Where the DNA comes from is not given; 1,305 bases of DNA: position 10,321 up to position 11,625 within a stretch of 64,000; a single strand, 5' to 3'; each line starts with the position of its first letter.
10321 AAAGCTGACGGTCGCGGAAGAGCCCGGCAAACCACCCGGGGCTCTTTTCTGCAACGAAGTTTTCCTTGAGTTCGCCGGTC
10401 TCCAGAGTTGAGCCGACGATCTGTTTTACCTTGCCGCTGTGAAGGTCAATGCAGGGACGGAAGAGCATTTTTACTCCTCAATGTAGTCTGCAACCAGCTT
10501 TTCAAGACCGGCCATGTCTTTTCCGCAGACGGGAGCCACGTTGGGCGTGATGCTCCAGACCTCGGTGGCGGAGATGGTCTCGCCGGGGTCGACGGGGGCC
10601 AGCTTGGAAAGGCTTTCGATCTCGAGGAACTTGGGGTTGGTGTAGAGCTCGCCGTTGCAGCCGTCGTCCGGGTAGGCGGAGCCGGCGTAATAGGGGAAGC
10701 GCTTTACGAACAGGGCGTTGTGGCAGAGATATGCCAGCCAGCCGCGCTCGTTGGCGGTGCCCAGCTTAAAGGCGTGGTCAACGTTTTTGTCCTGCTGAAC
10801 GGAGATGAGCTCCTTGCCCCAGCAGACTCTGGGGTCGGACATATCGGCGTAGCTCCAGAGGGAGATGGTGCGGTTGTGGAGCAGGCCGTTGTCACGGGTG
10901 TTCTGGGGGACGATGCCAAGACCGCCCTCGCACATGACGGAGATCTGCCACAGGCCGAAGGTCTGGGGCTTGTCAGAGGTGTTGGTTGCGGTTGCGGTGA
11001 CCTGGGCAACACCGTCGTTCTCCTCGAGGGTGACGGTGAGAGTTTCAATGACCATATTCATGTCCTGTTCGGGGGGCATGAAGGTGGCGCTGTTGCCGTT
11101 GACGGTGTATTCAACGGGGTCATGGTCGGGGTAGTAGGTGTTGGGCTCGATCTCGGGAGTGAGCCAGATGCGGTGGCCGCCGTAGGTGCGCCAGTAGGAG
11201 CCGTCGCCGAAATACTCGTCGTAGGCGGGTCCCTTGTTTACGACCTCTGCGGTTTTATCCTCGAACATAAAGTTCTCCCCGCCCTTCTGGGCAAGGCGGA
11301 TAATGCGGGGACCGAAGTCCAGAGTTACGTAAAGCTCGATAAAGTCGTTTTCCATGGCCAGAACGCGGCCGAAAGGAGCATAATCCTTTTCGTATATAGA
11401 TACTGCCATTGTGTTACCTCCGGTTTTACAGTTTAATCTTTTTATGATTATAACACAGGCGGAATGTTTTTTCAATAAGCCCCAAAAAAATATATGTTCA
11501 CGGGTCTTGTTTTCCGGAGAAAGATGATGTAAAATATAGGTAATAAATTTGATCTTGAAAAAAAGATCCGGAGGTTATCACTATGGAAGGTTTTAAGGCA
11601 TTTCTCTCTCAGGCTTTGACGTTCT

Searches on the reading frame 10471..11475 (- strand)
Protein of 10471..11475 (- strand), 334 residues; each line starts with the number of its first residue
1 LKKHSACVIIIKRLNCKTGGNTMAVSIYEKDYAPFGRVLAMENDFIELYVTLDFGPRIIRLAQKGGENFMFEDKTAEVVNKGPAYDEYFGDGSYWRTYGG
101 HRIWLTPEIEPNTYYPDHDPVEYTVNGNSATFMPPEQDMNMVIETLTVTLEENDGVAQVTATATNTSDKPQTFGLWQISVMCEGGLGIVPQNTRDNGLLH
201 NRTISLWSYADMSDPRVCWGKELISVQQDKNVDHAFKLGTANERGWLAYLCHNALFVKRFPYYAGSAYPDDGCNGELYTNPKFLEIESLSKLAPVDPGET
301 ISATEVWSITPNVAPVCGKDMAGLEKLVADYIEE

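Call 66: search_protein_families(library=pfam, proteins=[window:10471-11475:-], max_evalue=0.00001)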
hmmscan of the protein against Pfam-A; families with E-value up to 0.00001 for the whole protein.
window:10471-11475:- (334 aa): 1 family
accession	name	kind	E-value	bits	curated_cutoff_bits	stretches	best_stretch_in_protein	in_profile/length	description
PF14315.11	DUF4380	-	7.4e-06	25.6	29.4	0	149-309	128-294/295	Domain of unknown function (DUF4380)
